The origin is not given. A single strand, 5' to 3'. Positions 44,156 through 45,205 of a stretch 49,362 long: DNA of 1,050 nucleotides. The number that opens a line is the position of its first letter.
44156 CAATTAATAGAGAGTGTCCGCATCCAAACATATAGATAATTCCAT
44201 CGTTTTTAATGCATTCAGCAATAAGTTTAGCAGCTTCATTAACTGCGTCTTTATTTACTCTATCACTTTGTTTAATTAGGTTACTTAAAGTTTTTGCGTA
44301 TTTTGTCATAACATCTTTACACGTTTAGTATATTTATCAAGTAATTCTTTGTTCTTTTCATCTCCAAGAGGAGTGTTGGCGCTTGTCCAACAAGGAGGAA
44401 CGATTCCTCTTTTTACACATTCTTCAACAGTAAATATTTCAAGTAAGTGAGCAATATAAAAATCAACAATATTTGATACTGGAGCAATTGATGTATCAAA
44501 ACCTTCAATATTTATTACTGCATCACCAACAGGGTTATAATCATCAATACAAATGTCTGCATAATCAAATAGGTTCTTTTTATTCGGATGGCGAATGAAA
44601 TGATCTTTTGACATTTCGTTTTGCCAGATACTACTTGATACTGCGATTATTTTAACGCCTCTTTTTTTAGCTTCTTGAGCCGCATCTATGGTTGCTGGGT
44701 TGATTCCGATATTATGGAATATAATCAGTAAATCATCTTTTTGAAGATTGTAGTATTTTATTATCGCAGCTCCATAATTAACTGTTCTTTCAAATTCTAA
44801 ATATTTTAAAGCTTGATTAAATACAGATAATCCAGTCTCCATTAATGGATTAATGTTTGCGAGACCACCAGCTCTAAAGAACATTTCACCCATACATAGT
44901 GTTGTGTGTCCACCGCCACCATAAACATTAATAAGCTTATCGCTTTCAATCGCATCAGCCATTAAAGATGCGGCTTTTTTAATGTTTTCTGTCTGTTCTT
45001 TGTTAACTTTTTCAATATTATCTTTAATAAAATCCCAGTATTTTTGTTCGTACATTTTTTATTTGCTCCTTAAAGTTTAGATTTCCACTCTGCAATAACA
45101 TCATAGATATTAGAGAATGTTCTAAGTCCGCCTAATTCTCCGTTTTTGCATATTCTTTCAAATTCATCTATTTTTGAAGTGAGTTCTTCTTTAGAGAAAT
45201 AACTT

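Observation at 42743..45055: Tandem UPF0309-type SIS paralogs plus a ribokinase-like kinase: a candidate uncharacterised phosphosugar-conjugate cleavage module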

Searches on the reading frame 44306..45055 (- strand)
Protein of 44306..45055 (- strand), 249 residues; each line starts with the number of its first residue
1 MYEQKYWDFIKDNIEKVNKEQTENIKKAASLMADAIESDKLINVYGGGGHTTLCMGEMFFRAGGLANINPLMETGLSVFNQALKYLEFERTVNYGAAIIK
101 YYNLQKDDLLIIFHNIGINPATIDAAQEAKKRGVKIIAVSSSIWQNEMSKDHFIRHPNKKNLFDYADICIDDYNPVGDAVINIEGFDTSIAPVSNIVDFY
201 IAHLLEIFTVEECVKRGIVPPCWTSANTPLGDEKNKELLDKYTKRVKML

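Call 3: search_protein_families(library=pfam, proteins=[window:44306-45055:-], max_evalue=0.01)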
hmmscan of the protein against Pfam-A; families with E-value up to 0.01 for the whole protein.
window:44306-45055:- (249 aa): 3 families
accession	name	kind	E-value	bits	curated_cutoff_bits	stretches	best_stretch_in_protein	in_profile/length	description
PF13580.11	SIS_2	-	3.2e-35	121.6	27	1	5-141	1-138/138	SIS domain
PF10740.15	DUF2529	-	5.4e-05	23.3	22.3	0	14-48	13-47/169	Domain of unknown function (DUF2529)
PF01380.27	SIS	-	0.00012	22.3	25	1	103-141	50-88/131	SIS domain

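Call 4: search_protein_families(library=ncbifam, proteins=[window:44306-45055:-], max_evalue=0.01)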
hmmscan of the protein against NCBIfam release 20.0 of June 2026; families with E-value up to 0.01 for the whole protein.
window:44306-45055:- (249 aa): 5 families
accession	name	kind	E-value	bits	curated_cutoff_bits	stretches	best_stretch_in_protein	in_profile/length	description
NF002805.0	PRK02947.1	subfamily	2.1e-66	223.6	135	1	4-248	5-245/247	sugar isomerase domain-containing protein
NF008458.0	PRK11337.1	equivalog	0.0026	16.8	378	0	104-143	186-225/293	MurR/RpiR family transcriptional regulator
NF001628.0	PRK00414.1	equivalog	0.0054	16.4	265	0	18-51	23-57/192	D-sedoheptulose 7-phosphate isomerase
NF040776.2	AlsR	equivalog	0.0061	15.5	400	0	103-144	173-214/279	transcriptional repressor AlsR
NF003915.0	PRK05441.1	subfamily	0.0072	15.4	168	0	89-142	114-167/300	N-acetylmuramic acid 6-phosphate etherase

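Call 5: search_solved_structures(query=window:44306-45055:-, max_evalue=0.01, show_alignments=2)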
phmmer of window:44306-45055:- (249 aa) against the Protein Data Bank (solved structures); distinct sequences matched with E-value up to 0.01: 2.
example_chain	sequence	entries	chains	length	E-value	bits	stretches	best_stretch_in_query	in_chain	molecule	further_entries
3cvj_A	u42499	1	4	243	3.9e-26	95.2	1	6-244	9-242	Putative phosphoheptose isomerase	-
9eol_A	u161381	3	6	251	7.2e-24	87.8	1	6-246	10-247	UPF0309 protein SCO4393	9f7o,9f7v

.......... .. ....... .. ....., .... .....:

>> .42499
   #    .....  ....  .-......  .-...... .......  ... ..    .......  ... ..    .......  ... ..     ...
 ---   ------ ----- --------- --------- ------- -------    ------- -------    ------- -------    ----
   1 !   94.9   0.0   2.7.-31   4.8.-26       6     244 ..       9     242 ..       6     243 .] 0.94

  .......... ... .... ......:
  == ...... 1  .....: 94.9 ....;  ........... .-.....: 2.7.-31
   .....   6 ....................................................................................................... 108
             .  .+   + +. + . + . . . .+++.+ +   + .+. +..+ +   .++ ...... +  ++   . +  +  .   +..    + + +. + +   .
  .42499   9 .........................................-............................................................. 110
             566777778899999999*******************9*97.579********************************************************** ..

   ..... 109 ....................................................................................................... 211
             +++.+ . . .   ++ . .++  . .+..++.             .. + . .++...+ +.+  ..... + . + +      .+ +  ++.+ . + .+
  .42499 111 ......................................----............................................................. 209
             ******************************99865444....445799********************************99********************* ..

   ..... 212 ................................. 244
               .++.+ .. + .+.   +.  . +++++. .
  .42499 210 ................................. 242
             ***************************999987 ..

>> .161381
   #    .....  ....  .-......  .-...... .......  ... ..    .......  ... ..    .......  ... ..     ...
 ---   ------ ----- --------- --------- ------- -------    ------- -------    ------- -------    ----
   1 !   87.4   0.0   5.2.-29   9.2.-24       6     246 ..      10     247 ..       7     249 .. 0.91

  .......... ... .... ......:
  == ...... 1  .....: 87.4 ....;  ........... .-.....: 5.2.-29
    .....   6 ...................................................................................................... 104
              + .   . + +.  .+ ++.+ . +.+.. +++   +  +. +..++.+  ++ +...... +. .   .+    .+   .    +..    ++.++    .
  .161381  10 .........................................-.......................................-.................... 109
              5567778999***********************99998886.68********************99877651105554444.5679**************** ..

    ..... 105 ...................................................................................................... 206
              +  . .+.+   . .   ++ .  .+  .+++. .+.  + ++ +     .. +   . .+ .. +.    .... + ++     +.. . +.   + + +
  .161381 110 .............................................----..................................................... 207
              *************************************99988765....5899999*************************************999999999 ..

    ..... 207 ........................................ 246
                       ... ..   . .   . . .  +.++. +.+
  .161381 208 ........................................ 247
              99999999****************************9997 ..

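Call 16: find_homologous_proteins(query=window:44306-45055:-, max_evalue=0.00001)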
Query window:44306-45055:- (249 aa): 2552 proteins with E <= 0.00001 among 2939 candidates; the best 120 are listed.
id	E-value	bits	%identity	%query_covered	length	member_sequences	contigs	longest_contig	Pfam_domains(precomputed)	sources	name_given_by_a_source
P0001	2.3e-165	566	100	100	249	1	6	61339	PF13580.12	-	-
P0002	1.1e-164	564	100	100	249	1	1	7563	PF13580.12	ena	-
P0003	2.3e-164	563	100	100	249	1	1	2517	PF13580.12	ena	-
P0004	3.1e-160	549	96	100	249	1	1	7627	PF13580.12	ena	-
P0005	7.9e-158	541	96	100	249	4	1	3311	PF13580.12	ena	-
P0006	8.2e-147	505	88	100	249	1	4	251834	PF13580.12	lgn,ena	-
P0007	2.3e-146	504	88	100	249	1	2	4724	PF13580.12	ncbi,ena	-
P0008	2.9e-146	503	87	100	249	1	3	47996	PF13580.12,PF10740.16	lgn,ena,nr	nr:sugar isomerase domain-containing protein [Clostridia bacterium]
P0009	2.9e-146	503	88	100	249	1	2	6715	PF13580.12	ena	-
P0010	5.5e-145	499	86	100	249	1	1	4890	PF13580.12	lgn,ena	-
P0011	7.7e-145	499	88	100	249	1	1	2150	PF13580.12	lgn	-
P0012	1.1e-144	498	87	100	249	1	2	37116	PF13580.12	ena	-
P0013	1.7e-144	498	86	100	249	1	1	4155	PF13580.12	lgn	-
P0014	4.0e-144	496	87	100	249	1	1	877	PF13580.12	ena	-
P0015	6.0e-144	496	87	100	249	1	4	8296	PF13580.12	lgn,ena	-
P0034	3.0e-135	467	83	99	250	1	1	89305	PF13580.12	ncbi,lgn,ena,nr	ncbi:MAG: SIS domain-containing protein [Candidatus Borkfalkiaceae bacterium]|nr:SIS domain-containi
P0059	6.2e-127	440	77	98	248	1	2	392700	PF13580.12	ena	-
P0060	1.0e-126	439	78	98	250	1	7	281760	PF13580.12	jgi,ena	-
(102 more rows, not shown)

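Call 17: find_encoding_contigs(protein=P0059, flank=10000, max_places=3)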
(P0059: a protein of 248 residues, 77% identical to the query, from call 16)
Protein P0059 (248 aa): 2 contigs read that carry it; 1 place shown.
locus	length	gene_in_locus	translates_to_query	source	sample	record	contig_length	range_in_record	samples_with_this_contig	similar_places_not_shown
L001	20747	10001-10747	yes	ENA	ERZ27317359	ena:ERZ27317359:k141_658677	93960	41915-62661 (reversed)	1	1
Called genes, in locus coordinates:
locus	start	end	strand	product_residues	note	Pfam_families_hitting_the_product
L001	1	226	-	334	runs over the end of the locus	PF01408:GFO_IDH_MocA, PF02894:GFO_IDH_MocA_C, PF22725:GFO_IDH_MocA_C3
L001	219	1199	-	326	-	PF01408:GFO_IDH_MocA, PF22725:GFO_IDH_MocA_C3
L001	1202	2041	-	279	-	PF01261:AP_endonuc_2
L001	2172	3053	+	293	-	PF02311:AraC_binding (weak), PF07883:Cupin_2 (weak), PF12833:HTH_18, PF00165:HTH_AraC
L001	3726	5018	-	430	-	PF14488:DUF4434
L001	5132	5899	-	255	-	PF00165:HTH_AraC (weak), PF12833:HTH_18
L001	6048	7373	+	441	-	-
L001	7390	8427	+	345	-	-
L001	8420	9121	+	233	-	PF13580:SIS_2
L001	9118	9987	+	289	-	PF00294:PfkB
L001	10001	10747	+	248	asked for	PF13580:SIS_2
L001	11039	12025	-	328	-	PF02661:Fic, PF21247:Fic-like_C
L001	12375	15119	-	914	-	PF02837:Glyco_hydro_2_N, PF00703:Glyco_hydro_2 (weak), PF02836:Glyco_hydro_2_C (faint)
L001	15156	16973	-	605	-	PF03648:Glyco_hydro_67N, PF16126:DUF4838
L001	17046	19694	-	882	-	-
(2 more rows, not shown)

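Call 18: find_encoding_contigs(protein=P0060, flank=10000, max_places=3)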
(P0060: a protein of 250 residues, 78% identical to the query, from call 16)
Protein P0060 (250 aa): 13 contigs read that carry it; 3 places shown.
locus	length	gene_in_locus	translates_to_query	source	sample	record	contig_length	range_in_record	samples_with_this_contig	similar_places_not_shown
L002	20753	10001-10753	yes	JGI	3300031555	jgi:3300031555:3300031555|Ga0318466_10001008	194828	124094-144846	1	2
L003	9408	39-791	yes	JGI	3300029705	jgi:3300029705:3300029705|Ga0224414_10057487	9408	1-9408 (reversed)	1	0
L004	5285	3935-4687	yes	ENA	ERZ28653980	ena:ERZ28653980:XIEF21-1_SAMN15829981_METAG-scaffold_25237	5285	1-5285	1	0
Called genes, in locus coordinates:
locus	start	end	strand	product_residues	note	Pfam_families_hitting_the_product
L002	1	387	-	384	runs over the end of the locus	PF13679:Methyltransf_32, PF13847:Methyltransf_31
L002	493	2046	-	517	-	PF00474:SSF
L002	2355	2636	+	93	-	-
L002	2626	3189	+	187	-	PF02163:Peptidase_M50 (weak)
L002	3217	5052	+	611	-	PF19864:Radical_SAM_N2, PF04055:Radical_SAM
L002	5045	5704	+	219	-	PF10105:DUF2344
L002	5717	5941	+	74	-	PF14354:Lar_restr_allev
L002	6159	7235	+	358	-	PF02746:MR_MLE_N, PF13378:MR_MLE_C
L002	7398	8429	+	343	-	-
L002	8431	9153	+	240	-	PF13580:SIS_2, PF10740:DUF2529 (faint)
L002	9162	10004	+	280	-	PF00294:PfkB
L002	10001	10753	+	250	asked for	PF13580:SIS_2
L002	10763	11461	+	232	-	-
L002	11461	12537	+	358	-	PF01408:GFO_IDH_MocA, PF22725:GFO_IDH_MocA_C3, PF02894:GFO_IDH_MocA_C (weak)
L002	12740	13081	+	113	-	PF01245:Ribosomal_L19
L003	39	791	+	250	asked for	PF13580:SIS_2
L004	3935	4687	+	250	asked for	PF13580:SIS_2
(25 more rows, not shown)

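Call 19: find_encoding_contigs(protein=P0034, flank=10000, max_places=3)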
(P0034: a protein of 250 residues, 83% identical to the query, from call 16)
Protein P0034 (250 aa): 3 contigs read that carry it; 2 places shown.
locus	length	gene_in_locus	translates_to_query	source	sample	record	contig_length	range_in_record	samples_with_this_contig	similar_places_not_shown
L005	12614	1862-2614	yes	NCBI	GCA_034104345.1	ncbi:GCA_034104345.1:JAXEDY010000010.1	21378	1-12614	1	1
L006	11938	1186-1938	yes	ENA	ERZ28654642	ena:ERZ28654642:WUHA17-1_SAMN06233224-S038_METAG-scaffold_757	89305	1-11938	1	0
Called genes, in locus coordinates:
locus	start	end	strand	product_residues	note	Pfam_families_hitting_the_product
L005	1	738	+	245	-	PF22725:GFO_IDH_MocA_C3, PF02894:GFO_IDH_MocA_C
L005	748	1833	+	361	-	PF00532:Peripla_BP_1, PF13407:Peripla_BP_4, PF13377:Peripla_BP_3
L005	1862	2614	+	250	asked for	PF13580:SIS_2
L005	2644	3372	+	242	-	PF13580:SIS_2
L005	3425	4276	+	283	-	PF00294:PfkB, PF08543:Phos_pyr_kin (faint)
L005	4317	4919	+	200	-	PF00326:Peptidase_S9 (faint), PF12146:Hydrolase_4 (weak), PF01738:DLH (faint)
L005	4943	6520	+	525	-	PF03747:ADP_ribosyl_GH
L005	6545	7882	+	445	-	PF12708:Pect-lyase_RHGA_epim (weak), PF00295:Glyco_hydro_28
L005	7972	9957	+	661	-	PF05691:Raffinose_syn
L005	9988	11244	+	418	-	PF07690:MFS_1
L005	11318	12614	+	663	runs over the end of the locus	PF02901:PFL-like, PF01228:Gly_radical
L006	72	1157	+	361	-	PF00532:Peripla_BP_1, PF13407:Peripla_BP_4, PF13377:Peripla_BP_3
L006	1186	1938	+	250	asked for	PF13580:SIS_2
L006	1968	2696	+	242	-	PF13580:SIS_2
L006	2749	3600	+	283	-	PF00294:PfkB, PF08543:Phos_pyr_kin (faint)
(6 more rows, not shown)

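Call 21: find_related_loci(query=A1, collection=genome_contigs, flank=10000)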
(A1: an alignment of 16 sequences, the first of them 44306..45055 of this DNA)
Query A1 (249 aa) in genome_contigs; peptide patterns used: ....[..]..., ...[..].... (x = any residue, [..] = any of these).
484 stretches matched a pattern; 442 encode a relative of the query (tblastn E <= 1e-3); the best 80 are kept; 80 distinct loci.
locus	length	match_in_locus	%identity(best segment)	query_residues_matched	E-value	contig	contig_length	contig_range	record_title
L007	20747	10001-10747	87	1-249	6e-152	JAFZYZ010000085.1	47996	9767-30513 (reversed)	MAG: Clostridia bacterium isolate RGIG8226 Water_buffalos_Rumen-5__c1569841, whole genome shotgun sequence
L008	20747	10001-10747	82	1-249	2e-143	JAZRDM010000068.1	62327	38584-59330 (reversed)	MAG: Candidatus Scatosoma sp. isolate T1900045506_YK20190200.MAGScoT_cleanbin_000022 SGB_7533_k141_762662, whole genome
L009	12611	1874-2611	83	4-249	1e-140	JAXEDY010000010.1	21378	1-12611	MAG: Christensenellaceae bacterium isolate SUG2499 k141_401610, whole genome shotgun sequence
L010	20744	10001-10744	81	2-249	2e-138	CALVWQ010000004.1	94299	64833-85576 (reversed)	MAG: uncultured Clostridia bacterium isolate BRZ_AM__bin87 genome assembly, contig: BRZ_AM__NODE_285_length_94299_cov_6.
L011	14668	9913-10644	80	6-249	1e-136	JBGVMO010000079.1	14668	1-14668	MAG: Eubacteriales bacterium isolate fecal_MAG_256 fecal_MAG_256_contig_0079, whole genome shotgun sequence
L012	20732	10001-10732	81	6-249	7e-136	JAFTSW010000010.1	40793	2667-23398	MAG: Clostridia bacterium isolate RGIG4119 Roe_deer_Cecum.Co__c299138, whole genome shotgun sequence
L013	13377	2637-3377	79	3-249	1e-135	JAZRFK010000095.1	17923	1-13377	MAG: Eubacteriales bacterium isolate T1900045495_YK20190189.MAGScoT_cleanbin_000007 SGB_7428_k141_2123948, whole genome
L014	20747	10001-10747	77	1-249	1e-134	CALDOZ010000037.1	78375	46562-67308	MAG TPA_asm: uncultured Clostridia bacterium isolate SRR6425755_bin.70_CONCOCT_v1.1_MAG genome assembly, contig: ERZ1767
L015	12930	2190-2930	78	3-249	1e-134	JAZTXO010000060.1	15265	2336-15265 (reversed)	MAG: Eubacteriales bacterium isolate T1900045329_YK20190018.MAGScoT_cleanbin_000029 SGB_6500_k141_2623852, whole genome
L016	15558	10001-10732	77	6-249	1e-134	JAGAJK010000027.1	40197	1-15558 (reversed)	MAG: Clostridia bacterium isolate RGIG8497 Water_deer_Cecum-1__c94030, whole genome shotgun sequence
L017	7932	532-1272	77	3-249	3e-134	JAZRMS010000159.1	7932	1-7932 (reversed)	MAG: Christensenellaceae bacterium isolate T1900045419_YK20190109.MAGScoT_cleanbin_000042 SGB_7040_k141_1344248, whole g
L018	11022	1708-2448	77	3-249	3e-134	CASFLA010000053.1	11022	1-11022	uncultured Oscillospiraceae bacterium isolate CO.O28.metabat-bins.260 genome assembly, contig: CO.O28.metabat-bins.260.f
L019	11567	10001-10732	79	6-249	5e-134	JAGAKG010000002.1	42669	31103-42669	MAG: Clostridia bacterium isolate RGIG8519 Water_deer_Cecum-2__c26928, whole genome shotgun sequence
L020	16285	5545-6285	78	3-249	4e-134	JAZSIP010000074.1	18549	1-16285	MAG: Eubacteriales bacterium isolate T1900044569_TS20190035.MAGScoT_cleanbin_000030 SGB_429_k141_1088762, whole genome s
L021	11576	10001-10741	77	3-249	4e-134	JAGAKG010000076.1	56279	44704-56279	MAG: Clostridia bacterium isolate RGIG8519 Water_deer_Cecum-2__c562463, whole genome shotgun sequence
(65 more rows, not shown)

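Call 35: find_encoding_contigs(protein=window:44306-45055:-, flank=10000, max_places=4)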
Protein window:44306-45055:- (249 aa): 6 contigs read that carry it; 4 places shown.
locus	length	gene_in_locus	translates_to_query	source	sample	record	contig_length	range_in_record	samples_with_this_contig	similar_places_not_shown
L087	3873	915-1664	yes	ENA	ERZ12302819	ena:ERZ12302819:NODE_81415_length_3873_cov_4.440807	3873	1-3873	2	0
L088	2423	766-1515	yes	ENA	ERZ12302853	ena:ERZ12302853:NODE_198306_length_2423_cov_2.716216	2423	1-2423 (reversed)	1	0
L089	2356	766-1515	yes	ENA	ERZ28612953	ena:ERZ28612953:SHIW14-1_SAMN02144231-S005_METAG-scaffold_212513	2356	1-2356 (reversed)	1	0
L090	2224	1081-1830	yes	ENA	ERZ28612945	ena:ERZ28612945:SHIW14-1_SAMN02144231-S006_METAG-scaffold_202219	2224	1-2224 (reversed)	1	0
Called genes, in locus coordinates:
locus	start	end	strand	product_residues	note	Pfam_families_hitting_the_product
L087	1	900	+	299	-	?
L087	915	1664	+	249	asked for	PF13580:SIS_2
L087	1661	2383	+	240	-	PF13580:SIS_2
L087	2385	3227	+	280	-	PF00294:PfkB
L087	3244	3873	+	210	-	?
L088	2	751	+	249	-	?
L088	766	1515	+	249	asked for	PF13580:SIS_2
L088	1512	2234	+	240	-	PF13580:SIS_2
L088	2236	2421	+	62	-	?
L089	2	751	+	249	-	?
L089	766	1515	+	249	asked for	PF13580:SIS_2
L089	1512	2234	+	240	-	PF13580:SIS_2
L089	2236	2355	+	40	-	?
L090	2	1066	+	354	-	?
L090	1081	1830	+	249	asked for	PF13580:SIS_2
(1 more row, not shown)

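Call 90: predict_structure(alignment_id=A1)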
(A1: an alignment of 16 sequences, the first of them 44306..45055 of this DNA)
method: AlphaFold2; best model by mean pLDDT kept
length: 249 residues; sequences in the alignment: 16
mean_pLDDT: 82.1   pTM: 0.84
mean pLDDT of the five models: 82.1, 77.7, 74.4, 73.1, 70.9
residues with pLDDT >= 90: 82; 70-90: 118; 50-70: 40; < 50: 9
segments of 3 or more residues with pLDDT < 50: none
pLDDT, mean of each block of 10 residues (from residue 1): 80 93 98 94 76 66 81 58 49 73 89 86 91 95 86 85 96 71 78 75 94 96 84 88 71
secondary structure, 60 per line:
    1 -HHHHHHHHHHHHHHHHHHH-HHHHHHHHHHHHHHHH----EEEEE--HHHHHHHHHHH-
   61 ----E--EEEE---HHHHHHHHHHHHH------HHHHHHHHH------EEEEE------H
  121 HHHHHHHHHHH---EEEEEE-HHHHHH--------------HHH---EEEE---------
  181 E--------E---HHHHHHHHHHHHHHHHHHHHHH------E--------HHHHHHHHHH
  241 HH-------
elements in order: H2-20 H22-37 E42-46 H49-59 E68-71 H75-87 H94-102 E109-113 H120-131 E135-140 H142-147 E168-171 H194-215 H231-242

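Call 92: fold_search(model_id=the predicted structure, library=pdb)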
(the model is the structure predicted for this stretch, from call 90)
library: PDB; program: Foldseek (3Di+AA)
matches with E <= 10: 1451; with E <= 0.001: 97
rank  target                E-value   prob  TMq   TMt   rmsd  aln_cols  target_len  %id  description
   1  9eol_A                1.5e-17  1.00  0.82  0.82   3.3       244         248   27  N-acetylglucosamine 6-phosphate dehydratase: inhibited 6-phosphogluconic acid state of NagS (released 2025-02-19)
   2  3cvj_A                2.5e-17  1.00  0.83  0.85   3.2       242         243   26  Crystal structure of a putative phosphoheptose isomerase (bh3325) from bacillus halodurans c-125 at 2.00 A resolution (released 2008-05-06)
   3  3cvj_C                2.1e-16  1.00  0.82  0.85   3.2       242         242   26  Crystal structure of a putative phosphoheptose isomerase (bh3325) from bacillus halodurans c-125 at 2.00 A resolution (released 2008-05-06)
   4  3trj_D                1.8e-06  1.00  0.52  0.66   6.3       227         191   17  Structure of a phosphoheptose isomerase from Francisella tularensis (released 2011-09-21)
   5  3bjz_C                2.0e-06  1.00  0.55  0.74   3.4       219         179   14  Crystal structure of Pseudomonas aeruginosa phosphoheptose isomerase (released 2007-12-18)
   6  5lu5_D                2.4e-06  1.00  0.48  0.60   6.3       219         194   15  A quantum half-site enzyme (released 2017-12-06)
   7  1x92_A                2.7e-06  1.00  0.54  0.68   5.1       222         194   13  CRYSTAL STRUCTURE OF PSEUDOMONAS AERUGINOSA PHOSPHOHEPTOSE ISOMERASE IN COMPLEX WITH REACTION PRODUCT D-GLYCERO-D-MANN (released 2004-10-26)
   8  4s12_C                3.1e-06  1.00  0.57  0.50   7.3       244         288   16  1.55 Angstrom Crystal Structure of N-acetylmuramic acid 6-phosphate Etherase from Yersinia enterocolitica. (released 2015-01-21)
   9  2i2w_A                3.1e-06  1.00  0.50  0.63   5.7       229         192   16  Crystal Structure of Escherichia Coli Phosphoheptose Isomerase (released 2007-08-21)
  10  5lu6_B                3.3e-06  1.00  0.49  0.59   5.9       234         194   14  Heptose isomerase mutant - H64Q (released 2017-12-06)
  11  7en5                  6.0e-06  1.00  0.39  0.50  10.8       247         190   12  The crystal structure of Escherichia coli MurR in complex with N-acetylglucosamine-6-phosphate (released 2022-04-20)
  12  4s12_A                6.8e-06  1.00  0.54  0.47   6.7       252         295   17  1.55 Angstrom Crystal Structure of N-acetylmuramic acid 6-phosphate Etherase from Yersinia enterocolitica. (released 2015-01-21)
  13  8k3b                  7.2e-06  1.00  0.53  0.47   5.8       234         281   14  The Pseudomonas aeruginosa RccR protein complexed with KDPG (released 2023-12-20)
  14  2x3y_A                7.6e-06  1.00  0.47  0.56   6.8       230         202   14  Crystal structure of GmhA from Burkholderia pseudomallei (released 2010-05-19)
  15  3trj_A                8.1e-06  1.00  0.50  0.65   5.4       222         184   16  Structure of a phosphoheptose isomerase from Francisella tularensis (released 2011-09-21)
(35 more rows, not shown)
